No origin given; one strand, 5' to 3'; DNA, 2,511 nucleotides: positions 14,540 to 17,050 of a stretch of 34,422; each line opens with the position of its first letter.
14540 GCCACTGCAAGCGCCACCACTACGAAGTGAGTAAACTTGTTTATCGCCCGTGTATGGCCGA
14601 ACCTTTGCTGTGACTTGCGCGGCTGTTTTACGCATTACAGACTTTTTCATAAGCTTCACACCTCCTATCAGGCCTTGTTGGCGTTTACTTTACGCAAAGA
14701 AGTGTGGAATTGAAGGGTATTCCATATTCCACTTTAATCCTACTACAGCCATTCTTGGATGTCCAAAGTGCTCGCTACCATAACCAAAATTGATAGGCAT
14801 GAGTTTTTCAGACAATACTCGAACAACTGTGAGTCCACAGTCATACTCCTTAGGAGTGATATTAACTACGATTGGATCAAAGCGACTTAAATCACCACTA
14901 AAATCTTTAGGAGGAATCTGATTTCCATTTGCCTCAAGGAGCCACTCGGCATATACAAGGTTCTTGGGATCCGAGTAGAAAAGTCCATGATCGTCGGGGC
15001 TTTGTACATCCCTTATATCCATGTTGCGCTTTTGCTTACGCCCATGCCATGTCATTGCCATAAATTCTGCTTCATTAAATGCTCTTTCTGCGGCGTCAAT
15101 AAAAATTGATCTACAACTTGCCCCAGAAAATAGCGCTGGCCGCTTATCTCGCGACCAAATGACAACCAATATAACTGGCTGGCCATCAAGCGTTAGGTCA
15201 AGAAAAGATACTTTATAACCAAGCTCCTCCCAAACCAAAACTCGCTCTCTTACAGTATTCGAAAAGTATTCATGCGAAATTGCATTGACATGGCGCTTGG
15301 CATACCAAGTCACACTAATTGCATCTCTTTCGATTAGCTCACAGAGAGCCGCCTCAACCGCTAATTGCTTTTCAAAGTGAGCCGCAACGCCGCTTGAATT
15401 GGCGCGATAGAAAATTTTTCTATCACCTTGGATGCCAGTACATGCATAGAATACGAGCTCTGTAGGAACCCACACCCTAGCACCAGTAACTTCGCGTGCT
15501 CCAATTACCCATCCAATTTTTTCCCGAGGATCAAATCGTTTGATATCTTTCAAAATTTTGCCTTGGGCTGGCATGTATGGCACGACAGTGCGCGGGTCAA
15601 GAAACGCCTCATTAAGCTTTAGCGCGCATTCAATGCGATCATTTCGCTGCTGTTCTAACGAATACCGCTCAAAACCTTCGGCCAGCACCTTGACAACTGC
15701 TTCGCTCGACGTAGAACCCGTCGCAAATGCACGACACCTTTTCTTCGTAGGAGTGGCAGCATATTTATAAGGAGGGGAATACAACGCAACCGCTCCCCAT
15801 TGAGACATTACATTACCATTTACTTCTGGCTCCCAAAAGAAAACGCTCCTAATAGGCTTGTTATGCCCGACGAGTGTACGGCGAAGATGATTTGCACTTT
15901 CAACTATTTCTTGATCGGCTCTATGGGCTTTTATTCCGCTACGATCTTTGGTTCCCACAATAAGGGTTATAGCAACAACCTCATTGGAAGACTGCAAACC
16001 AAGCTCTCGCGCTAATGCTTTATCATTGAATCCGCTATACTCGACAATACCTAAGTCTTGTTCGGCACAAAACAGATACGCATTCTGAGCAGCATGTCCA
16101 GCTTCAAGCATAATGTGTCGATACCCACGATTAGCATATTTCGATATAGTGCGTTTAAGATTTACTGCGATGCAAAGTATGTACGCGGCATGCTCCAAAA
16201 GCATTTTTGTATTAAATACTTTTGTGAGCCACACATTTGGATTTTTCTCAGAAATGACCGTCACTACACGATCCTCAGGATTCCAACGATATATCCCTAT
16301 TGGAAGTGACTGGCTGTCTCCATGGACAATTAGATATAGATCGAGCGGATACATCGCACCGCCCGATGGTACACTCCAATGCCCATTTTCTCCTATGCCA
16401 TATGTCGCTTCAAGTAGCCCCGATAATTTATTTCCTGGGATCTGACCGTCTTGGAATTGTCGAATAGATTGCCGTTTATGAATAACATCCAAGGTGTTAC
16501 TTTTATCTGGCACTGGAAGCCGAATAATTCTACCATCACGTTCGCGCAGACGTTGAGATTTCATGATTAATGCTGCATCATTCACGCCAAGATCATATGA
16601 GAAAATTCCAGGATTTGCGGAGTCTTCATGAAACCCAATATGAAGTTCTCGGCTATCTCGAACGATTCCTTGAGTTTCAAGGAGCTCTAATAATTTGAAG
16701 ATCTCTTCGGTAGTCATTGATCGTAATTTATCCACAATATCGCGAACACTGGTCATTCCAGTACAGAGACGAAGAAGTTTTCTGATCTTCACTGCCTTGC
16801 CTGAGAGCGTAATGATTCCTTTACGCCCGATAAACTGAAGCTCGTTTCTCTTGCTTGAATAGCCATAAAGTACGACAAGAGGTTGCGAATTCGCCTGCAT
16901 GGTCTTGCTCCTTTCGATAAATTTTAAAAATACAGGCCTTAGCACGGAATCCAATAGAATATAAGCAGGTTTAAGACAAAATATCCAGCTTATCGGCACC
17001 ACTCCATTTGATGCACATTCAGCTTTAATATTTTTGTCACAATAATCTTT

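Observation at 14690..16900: Single-polypeptide SagB dehydrogenase :: YcaO cyclodehydratase with an RRE-like N-terminus and no adjacent E1-like partner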

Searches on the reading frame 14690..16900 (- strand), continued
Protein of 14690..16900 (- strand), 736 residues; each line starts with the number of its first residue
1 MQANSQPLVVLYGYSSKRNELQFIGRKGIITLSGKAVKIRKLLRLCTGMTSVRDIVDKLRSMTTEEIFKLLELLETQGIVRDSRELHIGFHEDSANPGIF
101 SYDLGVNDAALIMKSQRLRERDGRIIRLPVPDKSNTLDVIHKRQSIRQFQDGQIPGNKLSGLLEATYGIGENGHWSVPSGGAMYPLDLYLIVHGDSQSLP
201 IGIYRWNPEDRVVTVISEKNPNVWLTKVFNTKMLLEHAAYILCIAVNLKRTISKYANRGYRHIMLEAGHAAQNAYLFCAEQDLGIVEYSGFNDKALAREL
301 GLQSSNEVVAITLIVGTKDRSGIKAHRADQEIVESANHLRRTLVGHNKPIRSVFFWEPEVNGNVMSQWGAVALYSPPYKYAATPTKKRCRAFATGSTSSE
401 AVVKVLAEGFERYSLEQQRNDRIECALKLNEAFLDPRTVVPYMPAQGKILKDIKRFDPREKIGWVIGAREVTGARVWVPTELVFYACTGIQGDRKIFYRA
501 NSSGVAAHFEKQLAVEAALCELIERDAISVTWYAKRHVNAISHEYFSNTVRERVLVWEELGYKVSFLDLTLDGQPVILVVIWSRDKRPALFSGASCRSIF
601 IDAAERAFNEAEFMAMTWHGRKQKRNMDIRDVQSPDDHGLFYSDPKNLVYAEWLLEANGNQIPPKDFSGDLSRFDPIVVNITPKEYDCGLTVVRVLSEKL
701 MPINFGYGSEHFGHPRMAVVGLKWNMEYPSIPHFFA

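Call 81: find_encoding_contigs(protein=P0082, flank=8000, max_places=2)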
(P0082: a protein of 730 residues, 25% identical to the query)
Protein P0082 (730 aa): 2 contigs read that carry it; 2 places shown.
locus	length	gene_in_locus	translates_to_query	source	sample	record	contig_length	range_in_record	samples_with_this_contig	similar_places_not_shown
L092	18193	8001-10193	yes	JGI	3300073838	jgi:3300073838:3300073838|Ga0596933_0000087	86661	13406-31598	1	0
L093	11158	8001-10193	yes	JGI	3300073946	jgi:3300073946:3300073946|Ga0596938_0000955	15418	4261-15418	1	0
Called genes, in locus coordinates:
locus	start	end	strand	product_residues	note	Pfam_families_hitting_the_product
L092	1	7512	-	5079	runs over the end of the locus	PF05593:RHS_repeat, PF25023:TEN_YD-shell, PF05593:RHS_repeat, PF25023:TEN_YD-shell, PF05593:RHS_repeat, PF25023:TEN_YD-shell (weak), PF05593:RHS_repeat (weak), PF25023:TEN_YD-shell (weak), +2 more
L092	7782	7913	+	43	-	-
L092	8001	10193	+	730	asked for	PF00881:Nitroreductase, PF02624:YcaO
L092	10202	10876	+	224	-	PF13759:2OG-FeII_Oxy_5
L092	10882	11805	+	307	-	-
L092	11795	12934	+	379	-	-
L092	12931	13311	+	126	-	-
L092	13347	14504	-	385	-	PF13428:TPR_14 (faint), PF13431:TPR_17 (faint), PF13424:TPR_12 (faint), PF07719:TPR_2 (faint), PF00515:TPR_1 (faint), PF13181:TPR_8 (faint), PF23914:TPR_CcmH_CycH (faint), PF14559:TPR_19 (weak)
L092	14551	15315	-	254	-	PF04542:Sigma70_r2, PF08281:Sigma70_r4_2, PF04545:Sigma70_r4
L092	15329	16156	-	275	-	PF00813:FliP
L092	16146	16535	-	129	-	-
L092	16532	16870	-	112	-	PF28396:SepQ_C (weak), PF01052:FliMN_C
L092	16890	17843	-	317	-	-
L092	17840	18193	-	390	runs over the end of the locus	PF00460:Flg_bb_rod, PF22692:LlgE_F_G_D1, PF07559:FlgE_D2 (weak), PF06429:Flg_bbr_C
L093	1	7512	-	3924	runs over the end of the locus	?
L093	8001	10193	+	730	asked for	PF00881:Nitroreductase, PF02624:YcaO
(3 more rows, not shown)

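Call 82: find_encoding_contigs(protein=P0076, flank=8000, max_places=1)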
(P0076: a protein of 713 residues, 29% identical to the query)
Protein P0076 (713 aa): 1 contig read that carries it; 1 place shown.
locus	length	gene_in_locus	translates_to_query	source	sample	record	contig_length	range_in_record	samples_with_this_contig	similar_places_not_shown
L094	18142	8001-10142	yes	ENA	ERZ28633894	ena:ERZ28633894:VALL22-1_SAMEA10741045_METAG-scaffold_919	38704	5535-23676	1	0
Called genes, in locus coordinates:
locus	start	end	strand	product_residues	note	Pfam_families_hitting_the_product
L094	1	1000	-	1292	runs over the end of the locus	PF04997:RNA_pol_Rpb1_1, PF00623:RNA_pol_Rpb1_2, PF04983:RNA_pol_Rpb1_3, PF04998:RNA_pol_Rpb1_5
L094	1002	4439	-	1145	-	PF04563:RNA_pol_Rpb2_1, PF04561:RNA_pol_Rpb2_2, PF04565:RNA_pol_Rpb2_3, PF10385:RNA_pol_Rpb2_45, PF00562:RNA_pol_Rpb2_6, PF04560:RNA_pol_Rpb2_7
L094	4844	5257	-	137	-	PF13083:KH_KhpA-B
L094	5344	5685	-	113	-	PF00886:Ribosomal_S16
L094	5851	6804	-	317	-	-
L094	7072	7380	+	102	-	PF13683:rve_3, PF13333:rve_2 (weak)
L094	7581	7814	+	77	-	-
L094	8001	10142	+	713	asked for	PF00881:Nitroreductase, PF14512:TM1586_NiRdase (faint), PF02624:YcaO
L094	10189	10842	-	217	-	PF18958:DUF5700, PF10026:DUF2268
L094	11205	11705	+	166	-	-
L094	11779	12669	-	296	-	PF22935:RM44_endonuclase, PF14622:Ribonucleas_3_3, PF00636:Ribonuclease_3, PF00035:dsrm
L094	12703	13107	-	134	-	PF00293:NUDIX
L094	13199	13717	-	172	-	PF01029:NusB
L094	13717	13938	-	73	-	-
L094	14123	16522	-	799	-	PF00133:tRNA-synt_1, PF09334:tRNA-synt_1g, PF13603:tRNA-synt_1_2, PF00133:tRNA-synt_1, PF09334:tRNA-synt_1g (weak), PF08264:Anticodon_1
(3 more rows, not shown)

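Call 84: search_protein_families(library=pfam, proteins=[L030:5969-6250:+, L092:10202-10876:+], max_evalue=0.01)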
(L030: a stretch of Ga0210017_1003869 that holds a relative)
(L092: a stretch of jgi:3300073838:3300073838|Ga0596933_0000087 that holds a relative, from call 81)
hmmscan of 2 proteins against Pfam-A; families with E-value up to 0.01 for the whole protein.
L030:5969-6250:+ (94 aa): 0 families

L092:10202-10876:+ (224 aa): 2 families
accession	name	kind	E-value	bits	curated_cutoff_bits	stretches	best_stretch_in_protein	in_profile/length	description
PF13759.12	2OG-FeII_Oxy_5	-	5.6e-13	49.6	27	1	119-216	1-99/101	Putative 2OG-Fe(II) oxygenase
PF13640.12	2OG-FeII_Oxy_3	-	4.4e-05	24.8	27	1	131-217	20-95/98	2OG-Fe(II) oxygenase superfamily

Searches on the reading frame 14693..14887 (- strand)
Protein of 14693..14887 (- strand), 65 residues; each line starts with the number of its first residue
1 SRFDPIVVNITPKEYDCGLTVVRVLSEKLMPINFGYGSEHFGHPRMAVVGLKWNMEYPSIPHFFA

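Call 53: search_solved_structures(query=window:14693-14887:-, max_evalue=10, show_alignments=4)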
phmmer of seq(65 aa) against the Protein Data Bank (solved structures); distinct sequences matched with E-value up to 10: 1.
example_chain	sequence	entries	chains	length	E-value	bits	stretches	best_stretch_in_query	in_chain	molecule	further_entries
5anp_A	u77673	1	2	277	0.68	13.6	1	14-42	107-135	BA41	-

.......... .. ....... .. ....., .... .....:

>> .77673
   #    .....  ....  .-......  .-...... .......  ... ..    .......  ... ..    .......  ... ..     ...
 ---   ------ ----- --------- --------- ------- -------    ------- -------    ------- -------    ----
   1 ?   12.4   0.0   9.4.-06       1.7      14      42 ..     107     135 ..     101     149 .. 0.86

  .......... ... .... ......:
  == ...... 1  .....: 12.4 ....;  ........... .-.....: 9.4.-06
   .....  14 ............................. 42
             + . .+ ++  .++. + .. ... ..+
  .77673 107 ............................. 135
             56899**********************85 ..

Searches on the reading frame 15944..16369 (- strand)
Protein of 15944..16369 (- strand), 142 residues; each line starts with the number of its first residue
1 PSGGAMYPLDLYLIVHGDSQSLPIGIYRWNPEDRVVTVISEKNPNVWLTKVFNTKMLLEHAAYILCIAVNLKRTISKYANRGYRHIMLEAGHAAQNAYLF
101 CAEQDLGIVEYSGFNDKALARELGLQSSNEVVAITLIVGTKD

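Call 52: search_solved_structures(query=window:15944-16369:-, max_evalue=0.01, show_alignments=5)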
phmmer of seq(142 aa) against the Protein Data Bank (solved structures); distinct sequences matched with E-value up to 0.01: 9.
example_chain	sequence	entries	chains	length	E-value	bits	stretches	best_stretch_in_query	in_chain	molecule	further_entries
3eo7_A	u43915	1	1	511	3.8e-16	62.7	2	14-136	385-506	Putative Nitroreductase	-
6gos_C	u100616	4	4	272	8.4e-08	35.7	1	1-128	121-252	Microcin B17-processing protein McbC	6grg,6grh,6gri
7ly5_B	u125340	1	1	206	2.3e-05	27.8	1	2-126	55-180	BmdC, oxidase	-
7ly4_A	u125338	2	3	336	6.6e-05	26.3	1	2-126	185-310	BmdC, Oxidase | BmdC, NRPS oxidase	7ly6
7ly7_B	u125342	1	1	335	6.6e-05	26.3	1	2-126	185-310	BmdC, Oxidase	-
3hj9_A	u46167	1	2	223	0.00048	23.5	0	89-132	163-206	Oxidoreductase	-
5lq4_A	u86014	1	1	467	0.00064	23.1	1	1-122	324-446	CyaGox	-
8pz5_A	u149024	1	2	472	0.00065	23.1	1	1-121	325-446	SagB-type dehydrogenase domain protein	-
5lq4_B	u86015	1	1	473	0.00065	23.1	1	1-121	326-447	CyaGox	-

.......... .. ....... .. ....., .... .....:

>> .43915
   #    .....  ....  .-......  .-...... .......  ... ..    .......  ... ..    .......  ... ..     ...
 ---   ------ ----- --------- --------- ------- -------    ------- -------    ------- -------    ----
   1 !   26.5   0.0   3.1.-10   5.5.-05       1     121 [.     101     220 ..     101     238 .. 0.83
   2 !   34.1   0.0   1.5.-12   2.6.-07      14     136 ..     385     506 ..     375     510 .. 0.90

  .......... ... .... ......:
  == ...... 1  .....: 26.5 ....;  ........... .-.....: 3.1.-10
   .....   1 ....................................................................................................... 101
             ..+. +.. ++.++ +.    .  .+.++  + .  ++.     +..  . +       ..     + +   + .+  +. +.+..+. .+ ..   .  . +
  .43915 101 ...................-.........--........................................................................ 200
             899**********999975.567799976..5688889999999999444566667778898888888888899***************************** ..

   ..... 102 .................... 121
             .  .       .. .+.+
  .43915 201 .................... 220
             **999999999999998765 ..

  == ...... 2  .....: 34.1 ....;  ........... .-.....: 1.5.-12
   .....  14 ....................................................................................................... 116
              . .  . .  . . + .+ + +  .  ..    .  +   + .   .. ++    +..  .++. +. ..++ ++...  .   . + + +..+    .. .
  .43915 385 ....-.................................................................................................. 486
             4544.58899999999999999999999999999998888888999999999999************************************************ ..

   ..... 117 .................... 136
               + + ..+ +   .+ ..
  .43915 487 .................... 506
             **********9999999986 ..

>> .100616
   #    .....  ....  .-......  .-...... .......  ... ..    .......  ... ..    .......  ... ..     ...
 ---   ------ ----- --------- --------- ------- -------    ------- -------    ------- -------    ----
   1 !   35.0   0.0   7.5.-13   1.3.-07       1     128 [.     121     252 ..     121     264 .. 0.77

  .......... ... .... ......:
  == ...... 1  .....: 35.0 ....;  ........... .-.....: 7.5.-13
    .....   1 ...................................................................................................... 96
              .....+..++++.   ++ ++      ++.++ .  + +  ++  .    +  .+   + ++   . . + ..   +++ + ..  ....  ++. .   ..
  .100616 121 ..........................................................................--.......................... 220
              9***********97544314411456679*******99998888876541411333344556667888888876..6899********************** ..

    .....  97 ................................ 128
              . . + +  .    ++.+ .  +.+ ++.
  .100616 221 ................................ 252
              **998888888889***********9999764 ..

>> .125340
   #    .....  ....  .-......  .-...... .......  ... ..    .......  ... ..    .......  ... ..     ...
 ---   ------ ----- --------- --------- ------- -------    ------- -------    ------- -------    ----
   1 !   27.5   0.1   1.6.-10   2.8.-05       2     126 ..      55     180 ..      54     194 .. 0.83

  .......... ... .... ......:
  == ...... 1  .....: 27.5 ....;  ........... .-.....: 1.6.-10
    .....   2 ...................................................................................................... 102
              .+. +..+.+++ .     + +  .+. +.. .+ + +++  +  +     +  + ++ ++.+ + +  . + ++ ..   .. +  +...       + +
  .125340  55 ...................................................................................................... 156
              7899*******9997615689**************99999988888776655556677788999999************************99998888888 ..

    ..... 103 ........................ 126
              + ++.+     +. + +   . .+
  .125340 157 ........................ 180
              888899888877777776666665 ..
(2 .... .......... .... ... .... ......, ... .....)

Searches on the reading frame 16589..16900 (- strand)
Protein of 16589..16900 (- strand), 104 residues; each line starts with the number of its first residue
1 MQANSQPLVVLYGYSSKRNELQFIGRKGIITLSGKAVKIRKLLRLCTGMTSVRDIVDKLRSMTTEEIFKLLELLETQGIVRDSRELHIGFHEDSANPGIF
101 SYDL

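Call 36: search_solved_structures(query=A2, max_evalue=10, show_alignments=3)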
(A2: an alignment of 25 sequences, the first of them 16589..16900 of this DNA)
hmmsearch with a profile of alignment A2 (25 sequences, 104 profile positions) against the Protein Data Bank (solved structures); distinct sequences matched with E-value up to 10: 25.
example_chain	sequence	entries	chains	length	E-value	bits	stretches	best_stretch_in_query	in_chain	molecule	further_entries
2k4b_A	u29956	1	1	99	0.014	18.3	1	17-80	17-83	Transcriptional regulator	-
5yi0_B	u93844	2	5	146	0.078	15.9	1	16-85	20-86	Zinc transport transcriptional regulator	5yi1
5yhy_A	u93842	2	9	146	0.098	15.5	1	16-85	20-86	Zinc transport transcriptional regulator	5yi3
5yhx_A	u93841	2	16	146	0.14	15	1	17-85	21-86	Zinc transport transcriptional regulator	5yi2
5yhz_A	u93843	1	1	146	0.18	14.7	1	17-85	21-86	Zinc transport transcriptional regulator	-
6fi9_A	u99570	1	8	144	0.25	14.2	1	17-85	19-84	Transcriptional regulator ZitR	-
1ri7_A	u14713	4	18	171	0.39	13.6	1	25-80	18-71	Putative transcriptional regulator | Putative HTH-type transcriptional regulator PH1519 | Uncharacterized HTH-type transcriptional regulator PH1519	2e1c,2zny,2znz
7u58_A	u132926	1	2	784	0.41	13.5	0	41-82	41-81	MusD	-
9gyt_1u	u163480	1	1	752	0.45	13.4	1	10-92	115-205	mL102 (rPPR5)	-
1faa_A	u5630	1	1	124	0.47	13.4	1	43-82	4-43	THIOREDOXIN F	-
9evs_1u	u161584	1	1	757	0.53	13.2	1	11-90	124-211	mL102 (rPPR5)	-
2k7c_A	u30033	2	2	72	0.58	13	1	27-61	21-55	Calcium-binding protein 1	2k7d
9ndp_HH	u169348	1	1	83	0.65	12.9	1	9-80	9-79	Small ribosomal subunit protein eS21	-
1dgl_A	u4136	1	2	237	0.74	12.7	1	76-99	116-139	LECTIN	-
2je7_A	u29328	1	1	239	0.75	12.7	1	76-99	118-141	LECTIN ALPHA CHAIN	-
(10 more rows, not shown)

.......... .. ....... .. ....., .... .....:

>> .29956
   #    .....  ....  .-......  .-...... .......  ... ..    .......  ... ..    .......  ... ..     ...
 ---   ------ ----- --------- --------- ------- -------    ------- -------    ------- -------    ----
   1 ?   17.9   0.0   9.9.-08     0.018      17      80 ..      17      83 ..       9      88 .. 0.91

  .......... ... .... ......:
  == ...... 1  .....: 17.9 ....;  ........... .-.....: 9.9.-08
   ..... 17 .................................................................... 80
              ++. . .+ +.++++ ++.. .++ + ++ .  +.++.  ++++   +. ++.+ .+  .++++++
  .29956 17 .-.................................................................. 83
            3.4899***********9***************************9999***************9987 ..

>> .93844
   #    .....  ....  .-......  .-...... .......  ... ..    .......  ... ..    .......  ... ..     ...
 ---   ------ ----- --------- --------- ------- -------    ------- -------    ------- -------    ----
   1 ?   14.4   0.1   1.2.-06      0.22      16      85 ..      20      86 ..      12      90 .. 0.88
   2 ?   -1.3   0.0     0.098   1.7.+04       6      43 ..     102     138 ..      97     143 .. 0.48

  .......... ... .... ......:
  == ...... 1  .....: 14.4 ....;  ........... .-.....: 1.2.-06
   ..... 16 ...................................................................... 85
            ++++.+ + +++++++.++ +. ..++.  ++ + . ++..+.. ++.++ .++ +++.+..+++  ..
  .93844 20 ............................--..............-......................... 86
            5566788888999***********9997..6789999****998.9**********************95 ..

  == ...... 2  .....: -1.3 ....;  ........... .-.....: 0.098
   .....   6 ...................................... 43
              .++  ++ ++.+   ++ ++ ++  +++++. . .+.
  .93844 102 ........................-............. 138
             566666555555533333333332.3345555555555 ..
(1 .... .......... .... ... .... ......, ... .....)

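Call 45: predict_structure(alignment_id=A2)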
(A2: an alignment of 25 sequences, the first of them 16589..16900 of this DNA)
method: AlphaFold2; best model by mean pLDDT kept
length: 104 residues; sequences in the alignment: 25
mean_pLDDT: 91.2   pTM: 0.79
mean pLDDT of the five models: 91.2, 89.5, 89.3, 89.2, 88.1
residues with pLDDT >= 90: 79; 70-90: 19; 50-70: 6; < 50: 0
segments of 3 or more residues with pLDDT < 50: none
pLDDT, mean of each block of 10 residues (from residue 1): 95 93 94 94 97 97 97 96 89 70 66
secondary structure, 60 per line:
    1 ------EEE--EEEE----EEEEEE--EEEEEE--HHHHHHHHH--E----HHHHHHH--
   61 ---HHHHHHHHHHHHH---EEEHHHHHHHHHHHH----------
elements in order: E7-9 E12-15 E20-25 E28-33 H36-44 H52-58 H64-76 E80-82 H83-94

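Call 49: fold_search(model_id=the predicted structure, library=pdb)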
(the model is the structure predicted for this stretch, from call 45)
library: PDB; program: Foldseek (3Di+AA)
matches with E <= 10: 381; with E <= 0.001: 1
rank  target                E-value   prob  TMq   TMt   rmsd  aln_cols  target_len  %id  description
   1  4bs9                  8.0e-04  1.00  0.58  0.10   2.7        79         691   19  Structure of the heterocyclase TruD (released 2013-11-06)
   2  4v1u_A                1.8e-03  1.00  0.56  0.09   2.8        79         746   20  Heterocyclase in complex with substrate and Cofactor (released 2015-01-14)
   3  4v1v_B                2.7e-03  1.00  0.57  0.09   2.8        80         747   20  Heterocyclase in complex with substrate and Cofactor (released 2015-01-14)
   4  4v1v_A                3.5e-03  1.00  0.58  0.10   2.8        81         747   20  Heterocyclase in complex with substrate and Cofactor (released 2015-01-14)
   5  8t19_A                3.7e-03  1.00  0.62  0.73   2.8        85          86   20  RiPP precursor peptide recognition element (RRE) domain of Ocin-ThiF-like partner protein, PbtF, bound to an 8 residue (released 2024-06-12)
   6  4v1t_A                7.4e-03  1.00  0.55  0.09   2.8        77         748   21  Heterocyclase in complex with substrate and Cofactor (released 2015-01-14)
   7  4v1t_B                1.1e-02  1.00  0.59  0.09   2.7        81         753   20  Heterocyclase in complex with substrate and Cofactor (released 2015-01-14)
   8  4v1u_B                1.5e-02  1.00  0.56  0.09   2.8        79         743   20  Heterocyclase in complex with substrate and Cofactor (released 2015-01-14)
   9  8vpo                  5.4e-02  1.00  0.58  0.15   2.8        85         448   16  X-Ray Crystal Structure of TigE from Paramaledivibacter caminithermalis (released 2024-02-07)
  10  7ly4_A                1.9e-01  0.47  0.41  0.16   9.6       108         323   13  Cryo-EM structure of the elongation module of the bacillamide NRPS, BmdB, in complex with the oxidase, BmdC (released 2022-02-02)
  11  5lq4_A                2.3e-01  0.90  0.53  0.15   3.3        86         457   14  The Structure of ThcOx, the First Oxidase Protein from the Cyanobactin Pathways (released 2016-11-09)
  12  7ly7_B                2.3e-01  0.38  0.39  0.15  10.1       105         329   10  Crystal structure of the elongation module of the bacillamide NRPS, BmdB, in complex with the oxidase BmdC (released 2022-02-02)
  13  4v61_BI               2.5e-01  0.54  0.24  0.15   3.6        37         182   19  Homology model for the Spinach chloroplast 30S subunit fitted to 9.4A cryo-EM map of the 70S chlororibosome. (released 2014-07-09)
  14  5lq4_B                3.2e-01  0.90  0.56  0.15   3.1        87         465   11  The Structure of ThcOx, the First Oxidase Protein from the Cyanobactin Pathways (released 2016-11-09)
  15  6gos_1                3.7e-01  0.41  0.43  0.19   9.3       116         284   15  E. coli Microcin synthetase McbBCD complex with pro-MccB17 bound (released 2019-01-30)
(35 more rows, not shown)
